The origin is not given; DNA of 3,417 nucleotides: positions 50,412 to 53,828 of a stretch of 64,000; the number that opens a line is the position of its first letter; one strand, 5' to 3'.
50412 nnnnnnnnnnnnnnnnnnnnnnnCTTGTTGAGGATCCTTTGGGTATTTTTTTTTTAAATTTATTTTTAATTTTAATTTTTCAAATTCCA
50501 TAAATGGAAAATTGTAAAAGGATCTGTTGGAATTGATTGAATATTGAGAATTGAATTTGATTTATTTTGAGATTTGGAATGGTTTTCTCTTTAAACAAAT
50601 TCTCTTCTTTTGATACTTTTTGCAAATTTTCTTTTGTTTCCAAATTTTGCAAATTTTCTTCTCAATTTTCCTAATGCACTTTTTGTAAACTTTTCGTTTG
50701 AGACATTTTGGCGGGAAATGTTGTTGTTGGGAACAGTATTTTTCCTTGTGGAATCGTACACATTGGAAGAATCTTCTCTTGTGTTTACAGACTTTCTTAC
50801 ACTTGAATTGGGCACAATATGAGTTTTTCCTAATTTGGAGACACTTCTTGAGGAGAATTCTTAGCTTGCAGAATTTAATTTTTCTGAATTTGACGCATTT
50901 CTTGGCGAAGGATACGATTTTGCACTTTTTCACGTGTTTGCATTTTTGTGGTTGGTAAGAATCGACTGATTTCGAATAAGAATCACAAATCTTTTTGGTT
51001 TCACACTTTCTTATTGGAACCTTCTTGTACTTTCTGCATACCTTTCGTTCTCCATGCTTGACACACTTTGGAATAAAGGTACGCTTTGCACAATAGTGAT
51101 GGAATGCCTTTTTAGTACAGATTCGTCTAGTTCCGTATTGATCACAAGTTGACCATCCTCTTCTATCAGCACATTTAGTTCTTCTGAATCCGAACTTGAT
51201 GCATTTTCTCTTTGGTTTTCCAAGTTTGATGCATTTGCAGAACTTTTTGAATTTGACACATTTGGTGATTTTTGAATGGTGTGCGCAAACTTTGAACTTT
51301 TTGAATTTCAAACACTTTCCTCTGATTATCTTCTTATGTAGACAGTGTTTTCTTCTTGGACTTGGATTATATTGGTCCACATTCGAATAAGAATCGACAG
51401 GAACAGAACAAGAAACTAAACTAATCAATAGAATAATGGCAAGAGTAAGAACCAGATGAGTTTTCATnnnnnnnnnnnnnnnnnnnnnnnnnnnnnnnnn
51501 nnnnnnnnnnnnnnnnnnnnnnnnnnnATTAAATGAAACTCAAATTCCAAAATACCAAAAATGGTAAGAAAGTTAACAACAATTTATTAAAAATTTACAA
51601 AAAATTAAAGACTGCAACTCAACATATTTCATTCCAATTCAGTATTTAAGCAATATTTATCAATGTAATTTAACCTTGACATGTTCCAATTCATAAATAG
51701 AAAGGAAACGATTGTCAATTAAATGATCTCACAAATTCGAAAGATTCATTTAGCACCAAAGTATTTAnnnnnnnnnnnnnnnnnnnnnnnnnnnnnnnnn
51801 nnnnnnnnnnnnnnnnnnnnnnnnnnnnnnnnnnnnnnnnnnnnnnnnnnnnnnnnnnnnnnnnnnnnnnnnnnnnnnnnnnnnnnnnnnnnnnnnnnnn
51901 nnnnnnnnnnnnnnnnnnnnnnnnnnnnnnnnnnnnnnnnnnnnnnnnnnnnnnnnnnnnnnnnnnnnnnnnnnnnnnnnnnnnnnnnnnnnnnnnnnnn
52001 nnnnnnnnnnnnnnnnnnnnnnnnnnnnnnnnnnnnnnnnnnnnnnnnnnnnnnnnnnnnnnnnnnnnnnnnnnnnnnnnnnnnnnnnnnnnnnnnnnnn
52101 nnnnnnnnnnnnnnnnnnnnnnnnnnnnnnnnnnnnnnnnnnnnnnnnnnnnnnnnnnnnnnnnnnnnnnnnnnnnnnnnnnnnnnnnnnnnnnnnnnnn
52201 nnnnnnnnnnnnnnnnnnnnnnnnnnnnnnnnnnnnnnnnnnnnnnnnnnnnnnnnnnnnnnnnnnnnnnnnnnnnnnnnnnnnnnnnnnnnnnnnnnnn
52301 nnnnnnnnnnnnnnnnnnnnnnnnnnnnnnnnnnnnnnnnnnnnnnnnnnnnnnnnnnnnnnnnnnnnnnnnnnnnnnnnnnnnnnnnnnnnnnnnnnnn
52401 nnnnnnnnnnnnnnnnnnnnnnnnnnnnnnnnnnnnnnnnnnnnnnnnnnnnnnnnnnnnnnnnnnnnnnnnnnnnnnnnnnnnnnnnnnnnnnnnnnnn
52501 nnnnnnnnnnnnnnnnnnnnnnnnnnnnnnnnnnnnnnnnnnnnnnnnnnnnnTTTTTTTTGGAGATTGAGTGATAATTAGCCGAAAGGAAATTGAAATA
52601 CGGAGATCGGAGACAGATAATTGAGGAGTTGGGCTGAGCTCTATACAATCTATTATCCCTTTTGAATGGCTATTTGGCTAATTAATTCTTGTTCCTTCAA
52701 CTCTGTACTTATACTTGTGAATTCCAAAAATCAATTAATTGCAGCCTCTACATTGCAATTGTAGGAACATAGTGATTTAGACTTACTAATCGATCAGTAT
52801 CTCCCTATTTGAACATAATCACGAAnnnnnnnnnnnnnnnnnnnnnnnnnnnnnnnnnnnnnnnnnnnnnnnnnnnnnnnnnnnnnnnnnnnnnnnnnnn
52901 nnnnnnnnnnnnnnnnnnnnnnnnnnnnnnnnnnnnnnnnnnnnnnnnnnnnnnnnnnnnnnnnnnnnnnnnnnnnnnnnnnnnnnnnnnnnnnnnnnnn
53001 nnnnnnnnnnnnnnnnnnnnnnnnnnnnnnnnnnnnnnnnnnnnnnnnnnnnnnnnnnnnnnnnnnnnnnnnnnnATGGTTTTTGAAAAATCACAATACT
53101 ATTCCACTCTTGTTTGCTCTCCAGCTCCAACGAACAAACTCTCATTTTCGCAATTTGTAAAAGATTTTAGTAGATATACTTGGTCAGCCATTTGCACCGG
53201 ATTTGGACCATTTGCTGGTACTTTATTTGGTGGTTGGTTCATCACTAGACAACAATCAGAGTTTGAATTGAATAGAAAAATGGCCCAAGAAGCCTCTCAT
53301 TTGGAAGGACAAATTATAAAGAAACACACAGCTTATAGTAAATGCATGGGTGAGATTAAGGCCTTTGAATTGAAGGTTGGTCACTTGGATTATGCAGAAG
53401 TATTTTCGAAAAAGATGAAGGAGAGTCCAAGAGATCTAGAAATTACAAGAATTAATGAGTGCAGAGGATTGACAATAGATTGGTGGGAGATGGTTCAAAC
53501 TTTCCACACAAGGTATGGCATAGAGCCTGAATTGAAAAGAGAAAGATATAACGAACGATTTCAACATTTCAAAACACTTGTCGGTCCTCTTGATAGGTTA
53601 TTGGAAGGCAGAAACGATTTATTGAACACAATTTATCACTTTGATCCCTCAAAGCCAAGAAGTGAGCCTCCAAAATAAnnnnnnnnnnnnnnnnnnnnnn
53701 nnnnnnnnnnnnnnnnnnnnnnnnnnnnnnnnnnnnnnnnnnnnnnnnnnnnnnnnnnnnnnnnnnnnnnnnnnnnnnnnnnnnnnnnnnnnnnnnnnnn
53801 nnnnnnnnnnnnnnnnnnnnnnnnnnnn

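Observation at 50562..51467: Secreted protein that is about 30% Lys/Arg and about 15% Cys with degenerate KC.KFKKF repeats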

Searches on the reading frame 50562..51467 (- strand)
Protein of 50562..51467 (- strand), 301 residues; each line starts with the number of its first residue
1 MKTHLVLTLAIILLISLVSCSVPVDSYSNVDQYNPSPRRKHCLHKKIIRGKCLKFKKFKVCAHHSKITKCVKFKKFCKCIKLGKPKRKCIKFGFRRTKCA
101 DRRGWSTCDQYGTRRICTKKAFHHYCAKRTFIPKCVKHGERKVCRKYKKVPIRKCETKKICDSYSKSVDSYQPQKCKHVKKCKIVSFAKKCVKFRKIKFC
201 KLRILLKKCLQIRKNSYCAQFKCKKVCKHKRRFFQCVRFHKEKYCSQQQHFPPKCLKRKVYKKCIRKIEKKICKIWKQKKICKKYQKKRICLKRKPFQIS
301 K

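Call 6: search_protein_families(library=pfam, proteins=[window:50562-51467:-], max_evalue=0.01)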
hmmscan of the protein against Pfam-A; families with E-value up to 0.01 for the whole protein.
window:50562-51467:- (301 aa): 0 families

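Call 7: find_homologous_proteins(query=window:50562-51467:-, max_evalue=0.01)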
Query window:50562-51467:- (301 aa): 1 proteins with E <= 0.01 among 347 candidates.
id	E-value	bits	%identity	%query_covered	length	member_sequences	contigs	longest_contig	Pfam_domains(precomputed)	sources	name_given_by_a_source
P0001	6.7e-190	648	100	100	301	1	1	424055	-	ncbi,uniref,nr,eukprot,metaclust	ncbi:predicted protein [Naegleria gruberi]|uniref:Predicted protein n=1 Tax=Naegleria gruberi TaxID=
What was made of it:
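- Tried and rejected: Single-sequence word-indexed homology search returned only the protein itself (call 7).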

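Call 9: find_encoding_contigs(protein=window:50562-51467:-, flank=3000, max_places=10)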
Protein window:50562-51467:- (301 aa): no gene with exactly this product is on record in the collection.

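Call 10: list_cluster_members(proteins=[window:50562-51467:-, window:51768-52553:-, window:53076-53678:+])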
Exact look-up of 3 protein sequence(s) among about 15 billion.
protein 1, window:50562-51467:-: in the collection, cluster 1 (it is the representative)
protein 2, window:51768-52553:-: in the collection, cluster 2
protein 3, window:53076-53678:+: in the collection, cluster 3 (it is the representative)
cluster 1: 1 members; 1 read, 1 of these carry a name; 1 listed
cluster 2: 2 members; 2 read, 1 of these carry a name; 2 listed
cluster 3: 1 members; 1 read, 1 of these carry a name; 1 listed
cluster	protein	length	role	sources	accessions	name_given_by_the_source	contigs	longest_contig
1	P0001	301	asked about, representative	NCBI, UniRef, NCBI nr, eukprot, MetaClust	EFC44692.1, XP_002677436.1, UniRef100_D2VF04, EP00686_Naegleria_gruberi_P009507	predicted protein [Naegleria gruberi] | Predicted protein n=1 Tax=Naegleria gruberi TaxID=5762 RepID=D2VF04_NAEGR | uncharacterized protein NAEGRDRAFT_67458 [Naegleria gruberi]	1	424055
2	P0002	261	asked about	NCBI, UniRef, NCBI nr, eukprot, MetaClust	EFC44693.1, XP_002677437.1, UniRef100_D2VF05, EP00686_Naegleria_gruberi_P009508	predicted protein [Naegleria gruberi] | Predicted protein n=1 Tax=Naegleria gruberi TaxID=5762 RepID=D2VF05_NAEGR | uncharacterized protein NAEGRDRAFT_67459 [Naegleria gruberi]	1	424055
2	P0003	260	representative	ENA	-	-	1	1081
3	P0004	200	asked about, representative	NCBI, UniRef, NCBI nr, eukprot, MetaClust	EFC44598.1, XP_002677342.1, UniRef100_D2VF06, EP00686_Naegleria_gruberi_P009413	predicted protein [Naegleria gruberi] | Predicted protein n=1 Tax=Naegleria gruberi TaxID=5762 RepID=D2VF06_NAEGR | uncharacterized protein NAEGRDRAFT_67460 [Naegleria gruberi]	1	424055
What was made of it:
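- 50562..51467 (-): Complete single-exon CDS of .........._67458 (XP_002677436.1 / EFC44692.1 / D2VF04), 301 aa plus the stop codon at 50562-50564. 100% match to the N. gruberi predicted protein (calls 7, 10).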

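Call 18: search_protein_representatives(protein=window:50562-51467:-)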
Query: 301 residues. Proteins with E-value up to 0.001 (for the whole library): 6; up to 1e-10: 4; up to 1e-30: 2. The best 6 are listed.
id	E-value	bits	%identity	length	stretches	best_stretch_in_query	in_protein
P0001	2.1e-190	648.1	100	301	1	1-301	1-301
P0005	4.4e-43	164.3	55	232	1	5-208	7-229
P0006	2.4e-18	83.1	52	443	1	174-296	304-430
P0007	1.2e-14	70.9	48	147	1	184-296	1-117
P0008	4.0e-09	52.8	61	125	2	157-209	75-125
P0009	1.4e-07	47.7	38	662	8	65-114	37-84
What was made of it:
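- Exhaustive phmmer finds P0005 (E 4e-43), the N. gruberi paralogue segment P0006 (2e-18), P0007 and P0008 (call 18).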

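Call 20: predict_structure(protein=window:50562-51467:-)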
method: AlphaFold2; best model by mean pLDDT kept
length: 301 residues; sequences in the alignment: 1
mean_pLDDT: 44.6   pTM: 0.23
mean pLDDT of the five models: 44.6, 40.4, 39.9, 39.5, 36.7
residues with pLDDT >= 90: 6; 70-90: 30; 50-70: 48; < 50: 217
segments of 3 or more residues with pLDDT < 50: 23-134, 136-138, 204-301
pLDDT, mean of each block of 10 residues (from residue 1): 71 68 42 34 32 35 34 34 38 33 35 33 33 48 54 79 67 82 68 63 42 30 36 35 29 33 40 43 33 33 38
secondary structure, 60 per line:
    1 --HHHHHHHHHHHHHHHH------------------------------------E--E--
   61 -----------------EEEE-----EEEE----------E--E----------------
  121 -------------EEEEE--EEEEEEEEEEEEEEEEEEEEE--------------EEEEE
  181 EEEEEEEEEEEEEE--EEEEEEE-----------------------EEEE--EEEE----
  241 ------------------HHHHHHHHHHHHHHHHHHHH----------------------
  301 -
elements in order: H3-18 E78-81 E87-90 E134-138 E141-161 E176-194 E197-203 E227-230 E233-236 H259-278

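Call 21: list_cluster_members(proteins=[P0005, P0006, P0007, P0008])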
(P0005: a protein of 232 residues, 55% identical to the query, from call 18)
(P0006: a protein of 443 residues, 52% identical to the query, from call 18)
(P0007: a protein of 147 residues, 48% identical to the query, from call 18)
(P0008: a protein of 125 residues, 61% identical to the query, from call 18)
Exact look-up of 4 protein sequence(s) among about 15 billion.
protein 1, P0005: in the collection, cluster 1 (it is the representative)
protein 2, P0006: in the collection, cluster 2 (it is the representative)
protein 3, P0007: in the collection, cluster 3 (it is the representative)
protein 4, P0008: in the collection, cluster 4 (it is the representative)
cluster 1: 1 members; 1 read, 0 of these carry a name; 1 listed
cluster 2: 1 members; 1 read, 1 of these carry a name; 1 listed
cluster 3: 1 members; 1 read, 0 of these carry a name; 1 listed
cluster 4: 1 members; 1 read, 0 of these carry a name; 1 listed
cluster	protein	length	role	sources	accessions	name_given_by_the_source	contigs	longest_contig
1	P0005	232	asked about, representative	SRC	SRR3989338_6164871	-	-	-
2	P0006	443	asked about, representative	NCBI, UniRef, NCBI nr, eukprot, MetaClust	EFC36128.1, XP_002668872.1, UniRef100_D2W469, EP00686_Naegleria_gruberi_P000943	predicted protein [Naegleria gruberi] | Predicted protein n=1 Tax=Naegleria gruberi TaxID=5762 RepID=D2W469_NAEGR | uncharacterized protein NAEGRDRAFT_76199 [Naegleria gruberi]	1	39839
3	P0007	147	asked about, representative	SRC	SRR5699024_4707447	-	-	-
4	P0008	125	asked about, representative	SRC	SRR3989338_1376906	-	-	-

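Call 24: find_homologous_proteins(query=A1, max_evalue=0.001)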
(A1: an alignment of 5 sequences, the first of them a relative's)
Query A1 (5 sequences) (301 aa, profile of the alignment): 5 proteins with E <= 0.001 among 1571 candidates.
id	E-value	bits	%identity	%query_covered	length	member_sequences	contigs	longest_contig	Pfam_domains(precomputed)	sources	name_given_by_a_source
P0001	6.1e-146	504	100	100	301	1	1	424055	-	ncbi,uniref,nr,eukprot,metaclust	ncbi:predicted protein [Naegleria gruberi]|uniref:Predicted protein n=1 Tax=Naegleria gruberi TaxID=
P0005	5.1e-97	343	49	61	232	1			-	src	-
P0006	1.9e-54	203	52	30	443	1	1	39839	PF00536.38,PF00564.31,PF07647.25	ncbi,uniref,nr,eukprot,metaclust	ncbi:predicted protein [Naegleria gruberi]|uniref:Predicted protein n=1 Tax=Naegleria gruberi TaxID=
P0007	5.5e-52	195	45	33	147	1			-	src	-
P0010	7.8e-10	57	41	22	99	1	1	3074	-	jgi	-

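Call 25: find_encoding_contigs(protein=P0006, flank=5000, max_places=3)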
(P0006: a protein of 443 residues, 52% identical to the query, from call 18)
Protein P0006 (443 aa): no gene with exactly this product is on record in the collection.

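Call 26: find_encoding_contigs(protein=P0010, flank=5000, max_places=3)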
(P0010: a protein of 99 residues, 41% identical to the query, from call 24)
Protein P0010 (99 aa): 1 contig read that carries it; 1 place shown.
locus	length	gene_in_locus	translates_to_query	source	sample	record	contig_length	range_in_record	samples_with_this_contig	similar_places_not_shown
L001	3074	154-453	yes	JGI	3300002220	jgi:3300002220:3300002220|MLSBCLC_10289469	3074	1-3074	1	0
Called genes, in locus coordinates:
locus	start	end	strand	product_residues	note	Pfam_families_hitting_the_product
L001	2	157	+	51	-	?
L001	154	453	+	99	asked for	-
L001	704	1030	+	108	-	-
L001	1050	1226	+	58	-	-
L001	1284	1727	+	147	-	-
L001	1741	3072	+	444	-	?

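Call 27: find_encoding_contigs(protein=P0005, flank=5000, max_places=3)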
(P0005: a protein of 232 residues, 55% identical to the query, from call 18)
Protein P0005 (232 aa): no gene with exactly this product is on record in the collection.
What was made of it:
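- Tried and rejected: find_encoding_contigs found no record for the query, P0005 or P0006, so I could not inspect the paralogue's scaffold or look for transcript assemblies (calls 9, 25, 27).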

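Call 36: search_solved_structures(query=A1, max_evalue=1)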
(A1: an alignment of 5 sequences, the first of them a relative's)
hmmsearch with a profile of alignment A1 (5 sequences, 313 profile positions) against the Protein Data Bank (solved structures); distinct sequences matched with E-value up to 1: 0.

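Call 37: search_protein_families(library=pfam, proteins=[P0001, P0005, P0006, P0007], max_evalue=10)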
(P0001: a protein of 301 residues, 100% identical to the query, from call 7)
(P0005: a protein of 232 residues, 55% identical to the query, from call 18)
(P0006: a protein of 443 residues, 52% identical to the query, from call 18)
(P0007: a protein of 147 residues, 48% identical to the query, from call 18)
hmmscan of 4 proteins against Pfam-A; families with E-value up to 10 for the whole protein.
P0001 (301 aa): 0 families

P0005 (232 aa): 0 families

P0006 (443 aa): 5 families
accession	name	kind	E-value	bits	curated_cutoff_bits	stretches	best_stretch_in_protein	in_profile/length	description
PF00536.37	SAM_1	-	4.5e-18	65.8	23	1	38-97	3-61/64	SAM domain (Sterile alpha motif)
PF07647.24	SAM_2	-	7.9e-16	58.4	20.5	1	38-99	4-65/66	SAM domain (Sterile alpha motif)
PF00564.30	PB1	-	7.4e-10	39.1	23.6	1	185-257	13-82/84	PB1 domain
PF02198.23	SAM_PNT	-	0.021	15.2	24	1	34-82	16-66/83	Sterile alpha motif (SAM)/Pointed domain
PF18016.8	SAM_3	-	0.066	13.6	22.6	1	39-79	11-50/65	SAM domain (Sterile alpha motif)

P0007 (147 aa): 0 families
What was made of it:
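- On Known protist cyst-wall protein families (Giardia CWP with LRR, Entamoeba Jacob/Jessie chitin-binding domains, Acanthamoeba Luke with CBM49 and Jonah with CAA): No Pfam domain of any kind was found (calls 6, 37).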

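Call 45: find_homologous_proteins(query=A3, max_evalue=0.01)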
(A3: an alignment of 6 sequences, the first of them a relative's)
Query A3 (6 sequences) (301 aa, profile of the alignment): 3 proteins with E <= 0.01 among 885 candidates.
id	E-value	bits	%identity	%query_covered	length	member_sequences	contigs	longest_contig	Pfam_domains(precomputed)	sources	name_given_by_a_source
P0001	1.3e-131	457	100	100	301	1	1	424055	-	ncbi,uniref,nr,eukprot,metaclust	ncbi:predicted protein [Naegleria gruberi]|uniref:Predicted protein n=1 Tax=Naegleria gruberi TaxID=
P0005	8.7e-92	326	49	61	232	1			-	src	-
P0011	1.5e-27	115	24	95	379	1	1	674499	-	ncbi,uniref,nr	ncbi:hypothetical protein FDP41_004030 [Naegleria fowleri]|uniref:Uncharacterized protein n=1 Tax=Na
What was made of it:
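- Profile searches add P0010 and N. fowleri FDP41_004030 (E 1.5e-27) (calls 24, 45).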

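Call 46: predict_structure(alignment_id=A2)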
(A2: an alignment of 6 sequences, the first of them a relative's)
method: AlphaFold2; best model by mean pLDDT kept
length: 301 residues; sequences in the alignment: 6
mean_pLDDT: 47.6   pTM: 0.24
mean pLDDT of the five models: 47.6, 41.3, 39.9, 37.2, 36.2
residues with pLDDT >= 90: 28; 70-90: 28; 50-70: 27; < 50: 218
segments of 3 or more residues with pLDDT < 50: 21-137, 201-301
pLDDT, mean of each block of 10 residues (from residue 1): 68 68 39 34 31 29 28 25 30 37 45 45 34 48 88 93 64 79 93 76 38 34 36 40 40 38 44 37 36 35 34
secondary structure, 60 per line:
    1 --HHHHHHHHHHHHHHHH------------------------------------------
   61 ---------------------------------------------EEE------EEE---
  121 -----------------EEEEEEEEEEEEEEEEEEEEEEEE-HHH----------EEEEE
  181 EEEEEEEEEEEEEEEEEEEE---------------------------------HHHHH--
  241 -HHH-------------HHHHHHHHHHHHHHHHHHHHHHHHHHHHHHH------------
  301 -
elements in order: H3-18 E106-108 E115-117 E138-161 E176-200 H234-238 H258-288
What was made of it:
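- AlphaFold2 gave low-confidence models (mean pLDDT 44.6 and 47.6), so there is no fold to argue from (calls 20, 46).
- Tried and rejected: Only a long hairpin around the central linker (138-161 / 176-200) was confident (calls 20, 46).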

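Call 53: find_encoding_contigs(protein=P0011, flank=6000, max_places=4)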
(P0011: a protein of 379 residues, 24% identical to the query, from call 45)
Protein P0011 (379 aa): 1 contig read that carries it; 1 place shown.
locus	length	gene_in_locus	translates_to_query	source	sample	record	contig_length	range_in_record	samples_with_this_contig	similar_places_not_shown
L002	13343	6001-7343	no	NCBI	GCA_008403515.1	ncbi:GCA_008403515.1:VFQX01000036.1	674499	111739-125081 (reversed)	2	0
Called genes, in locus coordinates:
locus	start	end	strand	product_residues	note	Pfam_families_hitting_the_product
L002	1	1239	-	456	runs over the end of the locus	PF00501:AMP-binding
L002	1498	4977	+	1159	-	PF00439:Bromodomain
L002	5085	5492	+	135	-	PF01282:Ribosomal_S24e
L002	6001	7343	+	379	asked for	-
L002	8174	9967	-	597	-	PF00023:Ank (faint), PF13606:Ank_3 (faint), PF13637:Ank_4 (faint), PF13857:Ank_5 (faint), PF12796:Ank_2 (weak)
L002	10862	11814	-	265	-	-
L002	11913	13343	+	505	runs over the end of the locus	PF16796:Microtub_bd, PF00225:Kinesin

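Call 71: find_related_loci(query=P0001, collection=metagenome_contigs, flank=3000)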
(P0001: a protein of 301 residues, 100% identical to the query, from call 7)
Query P0001 (301 aa) in metagenome_contigs; peptide patterns used: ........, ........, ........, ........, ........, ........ (x = any residue, [..] = any of these).
69 stretches matched a pattern, but none encodes a relative of the query by tblastn (E <= 1e-3).

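Call 72: find_related_loci(query=P0005, collection=metagenome_contigs, flank=3000)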
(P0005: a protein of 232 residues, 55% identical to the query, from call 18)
Query P0005 (232 aa) in metagenome_contigs; peptide patterns used: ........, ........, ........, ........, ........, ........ (x = any residue, [..] = any of these).
110 stretches matched a pattern, but none encodes a relative of the query by tblastn (E <= 1e-3).

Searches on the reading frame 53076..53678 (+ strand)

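Call 6: search_protein_families(library=pfam, proteins=[window:53076-53678:+], max_evalue=0.01)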
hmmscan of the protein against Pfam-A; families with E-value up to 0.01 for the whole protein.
window:53076-53678:+ (200 aa): 0 families

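Call 37: search_protein_families(library=pfam, proteins=[window:53076-53678:+], max_evalue=10)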
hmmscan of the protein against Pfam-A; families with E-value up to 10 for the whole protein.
window:53076-53678:+ (200 aa): 1 family
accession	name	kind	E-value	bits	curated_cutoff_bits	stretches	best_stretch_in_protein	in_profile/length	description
PF01982.22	CTP-dep_RFKase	-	0.038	14.4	25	1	41-124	25-100/121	Domain of unknown function DUF120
